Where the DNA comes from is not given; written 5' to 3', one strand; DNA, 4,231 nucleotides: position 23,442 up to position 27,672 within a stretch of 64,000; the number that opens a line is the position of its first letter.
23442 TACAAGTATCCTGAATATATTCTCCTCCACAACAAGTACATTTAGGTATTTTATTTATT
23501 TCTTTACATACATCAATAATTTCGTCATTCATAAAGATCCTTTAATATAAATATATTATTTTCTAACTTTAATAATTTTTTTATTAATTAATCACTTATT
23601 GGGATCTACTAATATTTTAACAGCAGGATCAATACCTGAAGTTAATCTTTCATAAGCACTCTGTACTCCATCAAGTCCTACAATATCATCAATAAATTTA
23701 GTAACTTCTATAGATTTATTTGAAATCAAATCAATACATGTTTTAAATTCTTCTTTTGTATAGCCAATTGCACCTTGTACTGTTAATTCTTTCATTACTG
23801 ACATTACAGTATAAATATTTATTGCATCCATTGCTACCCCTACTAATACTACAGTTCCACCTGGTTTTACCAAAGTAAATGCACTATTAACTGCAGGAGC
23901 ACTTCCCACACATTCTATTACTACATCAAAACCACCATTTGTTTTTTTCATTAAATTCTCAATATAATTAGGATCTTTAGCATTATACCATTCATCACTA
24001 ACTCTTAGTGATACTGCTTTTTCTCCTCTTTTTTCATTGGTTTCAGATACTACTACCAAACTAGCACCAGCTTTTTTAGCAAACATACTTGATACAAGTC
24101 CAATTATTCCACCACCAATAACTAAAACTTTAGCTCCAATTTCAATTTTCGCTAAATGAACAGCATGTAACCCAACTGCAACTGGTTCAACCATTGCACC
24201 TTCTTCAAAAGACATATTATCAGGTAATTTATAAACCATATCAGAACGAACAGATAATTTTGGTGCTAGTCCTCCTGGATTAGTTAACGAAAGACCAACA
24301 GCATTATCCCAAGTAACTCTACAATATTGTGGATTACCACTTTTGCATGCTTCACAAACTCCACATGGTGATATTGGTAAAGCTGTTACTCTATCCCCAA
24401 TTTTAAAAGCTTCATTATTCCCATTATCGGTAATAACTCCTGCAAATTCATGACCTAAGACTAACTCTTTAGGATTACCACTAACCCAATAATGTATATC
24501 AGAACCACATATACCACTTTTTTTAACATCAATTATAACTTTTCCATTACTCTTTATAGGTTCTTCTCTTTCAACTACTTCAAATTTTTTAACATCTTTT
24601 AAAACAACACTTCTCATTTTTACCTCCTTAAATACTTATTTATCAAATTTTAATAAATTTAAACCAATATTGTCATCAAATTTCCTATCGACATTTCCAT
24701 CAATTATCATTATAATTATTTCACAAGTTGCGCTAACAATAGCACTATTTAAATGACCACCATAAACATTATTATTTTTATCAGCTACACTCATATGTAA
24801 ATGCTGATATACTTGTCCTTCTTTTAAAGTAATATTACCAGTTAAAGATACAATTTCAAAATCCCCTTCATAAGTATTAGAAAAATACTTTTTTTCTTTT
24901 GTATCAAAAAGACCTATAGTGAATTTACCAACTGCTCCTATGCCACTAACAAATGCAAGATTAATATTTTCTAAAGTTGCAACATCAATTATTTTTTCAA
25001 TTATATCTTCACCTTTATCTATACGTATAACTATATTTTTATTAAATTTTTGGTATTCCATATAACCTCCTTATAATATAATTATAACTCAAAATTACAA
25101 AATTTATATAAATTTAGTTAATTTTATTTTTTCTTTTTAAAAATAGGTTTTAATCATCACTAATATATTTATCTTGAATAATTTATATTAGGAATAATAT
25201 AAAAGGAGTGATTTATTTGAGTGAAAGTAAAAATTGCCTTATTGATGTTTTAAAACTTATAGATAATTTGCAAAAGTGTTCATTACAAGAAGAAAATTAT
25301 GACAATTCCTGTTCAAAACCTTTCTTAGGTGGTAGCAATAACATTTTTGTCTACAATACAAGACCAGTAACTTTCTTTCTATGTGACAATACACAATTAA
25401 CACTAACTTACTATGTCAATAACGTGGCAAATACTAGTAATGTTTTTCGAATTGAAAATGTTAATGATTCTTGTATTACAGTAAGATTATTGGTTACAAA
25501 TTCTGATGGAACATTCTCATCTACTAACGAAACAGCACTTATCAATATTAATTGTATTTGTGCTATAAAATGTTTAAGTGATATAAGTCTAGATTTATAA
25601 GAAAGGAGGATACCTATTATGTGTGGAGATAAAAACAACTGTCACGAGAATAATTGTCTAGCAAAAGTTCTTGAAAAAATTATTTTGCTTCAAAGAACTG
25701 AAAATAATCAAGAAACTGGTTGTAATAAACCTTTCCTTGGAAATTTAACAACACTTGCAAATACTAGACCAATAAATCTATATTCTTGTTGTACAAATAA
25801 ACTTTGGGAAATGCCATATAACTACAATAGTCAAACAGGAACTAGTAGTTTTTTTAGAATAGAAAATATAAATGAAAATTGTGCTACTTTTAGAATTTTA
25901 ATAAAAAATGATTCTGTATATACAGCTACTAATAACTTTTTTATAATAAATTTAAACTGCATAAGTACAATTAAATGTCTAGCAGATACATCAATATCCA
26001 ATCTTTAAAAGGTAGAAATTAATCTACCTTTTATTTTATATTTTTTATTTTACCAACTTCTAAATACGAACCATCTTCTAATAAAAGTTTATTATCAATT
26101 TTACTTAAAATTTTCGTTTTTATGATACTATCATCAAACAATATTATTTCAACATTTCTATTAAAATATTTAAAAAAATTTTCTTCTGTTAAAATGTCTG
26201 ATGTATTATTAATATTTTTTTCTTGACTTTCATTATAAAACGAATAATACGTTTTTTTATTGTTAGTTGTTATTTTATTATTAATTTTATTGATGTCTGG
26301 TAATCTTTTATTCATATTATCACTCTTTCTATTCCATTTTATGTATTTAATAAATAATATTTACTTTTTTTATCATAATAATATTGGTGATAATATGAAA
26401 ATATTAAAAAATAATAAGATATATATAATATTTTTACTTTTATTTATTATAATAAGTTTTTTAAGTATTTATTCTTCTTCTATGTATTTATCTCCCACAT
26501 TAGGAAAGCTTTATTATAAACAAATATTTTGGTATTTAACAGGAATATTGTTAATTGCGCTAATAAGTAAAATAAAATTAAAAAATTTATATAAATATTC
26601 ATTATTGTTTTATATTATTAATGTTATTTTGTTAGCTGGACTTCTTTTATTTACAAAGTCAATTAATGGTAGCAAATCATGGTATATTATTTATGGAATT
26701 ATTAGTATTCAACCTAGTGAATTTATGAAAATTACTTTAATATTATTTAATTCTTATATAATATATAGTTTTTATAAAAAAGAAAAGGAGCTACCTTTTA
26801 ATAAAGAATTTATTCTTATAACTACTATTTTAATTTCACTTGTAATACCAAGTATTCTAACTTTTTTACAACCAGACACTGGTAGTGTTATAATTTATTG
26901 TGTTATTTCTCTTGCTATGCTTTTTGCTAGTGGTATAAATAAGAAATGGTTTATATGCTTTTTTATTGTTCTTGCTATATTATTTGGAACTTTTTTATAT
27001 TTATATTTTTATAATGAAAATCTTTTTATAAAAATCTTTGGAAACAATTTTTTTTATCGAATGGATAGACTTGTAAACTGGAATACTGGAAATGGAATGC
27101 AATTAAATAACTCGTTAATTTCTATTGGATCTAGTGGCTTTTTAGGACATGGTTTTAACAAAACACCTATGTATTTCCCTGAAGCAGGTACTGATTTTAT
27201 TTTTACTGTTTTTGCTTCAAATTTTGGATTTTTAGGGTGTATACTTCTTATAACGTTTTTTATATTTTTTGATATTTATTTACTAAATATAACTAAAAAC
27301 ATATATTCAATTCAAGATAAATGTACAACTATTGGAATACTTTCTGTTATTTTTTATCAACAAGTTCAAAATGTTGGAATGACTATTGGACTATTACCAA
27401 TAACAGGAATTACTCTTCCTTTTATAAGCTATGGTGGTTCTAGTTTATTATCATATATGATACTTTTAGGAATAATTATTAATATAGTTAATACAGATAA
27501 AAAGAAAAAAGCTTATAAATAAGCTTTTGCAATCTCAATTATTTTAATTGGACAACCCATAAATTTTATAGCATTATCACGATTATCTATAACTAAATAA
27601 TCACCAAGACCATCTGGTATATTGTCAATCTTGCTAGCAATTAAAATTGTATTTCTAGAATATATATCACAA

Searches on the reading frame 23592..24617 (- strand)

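Call 57: search_protein_families(library=pfam, max_evalue=0.001, proteins=[window:23592-24617:-])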
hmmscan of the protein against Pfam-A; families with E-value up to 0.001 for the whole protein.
window:23592-24617:- (341 aa): 6 families
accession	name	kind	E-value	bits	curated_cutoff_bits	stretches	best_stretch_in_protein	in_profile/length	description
PF00107.32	ADH_zinc_N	-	1.1e-24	87.2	31.8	1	172-299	2-128/129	Zinc-binding dehydrogenase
PF08240.17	ADH_N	-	3.1e-23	82.4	23.5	1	24-133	2-104/104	Alcohol dehydrogenase GroES-like domain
PF16912.11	Glu_dehyd_C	-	3.7e-12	46.6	34.9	1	140-333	4-209/211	Glucose dehydrogenase C-terminus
PF13602.12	ADH_zinc_N_2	-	2.7e-07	32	27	1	223-328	16-126/134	Zinc-binding dehydrogenase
PF00890.30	FAD_binding_2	-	0.00018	21.3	20.4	1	164-203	2-41/414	FAD binding domain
PF01262.27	AlaDh_PNT_C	-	0.00033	20.6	23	1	151-225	16-92/214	Alanine dehydrogenase/PNT, C-terminal domain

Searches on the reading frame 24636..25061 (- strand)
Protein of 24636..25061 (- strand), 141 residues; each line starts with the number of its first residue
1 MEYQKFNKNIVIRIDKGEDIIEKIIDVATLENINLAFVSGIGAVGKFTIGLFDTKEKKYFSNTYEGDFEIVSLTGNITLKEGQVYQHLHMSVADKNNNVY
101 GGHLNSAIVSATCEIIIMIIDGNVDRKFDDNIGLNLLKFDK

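Call 77: search_protein_families(library=pfam, max_evalue=0.001, proteins=[window:24636-25061:-])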
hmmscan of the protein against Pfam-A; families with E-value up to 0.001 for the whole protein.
window:24636-25061:- (141 aa): 1 family
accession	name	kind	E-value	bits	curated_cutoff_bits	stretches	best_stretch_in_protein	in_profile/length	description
PF03479.20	PCC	-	5.1e-36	124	25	1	9-121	2-116/117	Plants and Prokaryotes Conserved (PCC) domain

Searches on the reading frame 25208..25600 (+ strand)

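Call 77: search_protein_families(library=pfam, max_evalue=0.001, proteins=[window:25208-25600:+])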
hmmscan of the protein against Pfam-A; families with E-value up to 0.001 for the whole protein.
window:25208-25600:+ (130 aa): 1 family
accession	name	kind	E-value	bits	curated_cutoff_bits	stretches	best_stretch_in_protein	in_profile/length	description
PF10612.14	Spore-coat_CotZ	-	2.3e-11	44.5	24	1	6-103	8-112/159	Spore coat protein Z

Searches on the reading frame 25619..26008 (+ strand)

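Call 77: search_protein_families(library=pfam, max_evalue=0.001, proteins=[window:25619-26008:+])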
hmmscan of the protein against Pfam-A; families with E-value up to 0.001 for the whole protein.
window:25619-26008:+ (129 aa): 1 family
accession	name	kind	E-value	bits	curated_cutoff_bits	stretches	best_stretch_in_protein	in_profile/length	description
PF10612.14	Spore-coat_CotZ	-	1.2e-09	38.9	24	1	5-97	4-107/159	Spore coat protein Z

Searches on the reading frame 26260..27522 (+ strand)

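Call 57: search_protein_families(library=pfam, max_evalue=0.001, proteins=[window:26260-27522:+])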
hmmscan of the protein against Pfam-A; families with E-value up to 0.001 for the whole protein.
window:26260-27522:+ (420 aa): 1 family
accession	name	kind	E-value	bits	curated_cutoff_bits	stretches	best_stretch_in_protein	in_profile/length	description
PF01098.24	FTSW_RODA_SPOVE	-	1.9e-70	238.1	26.4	1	54-413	3-354/356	Cell cycle protein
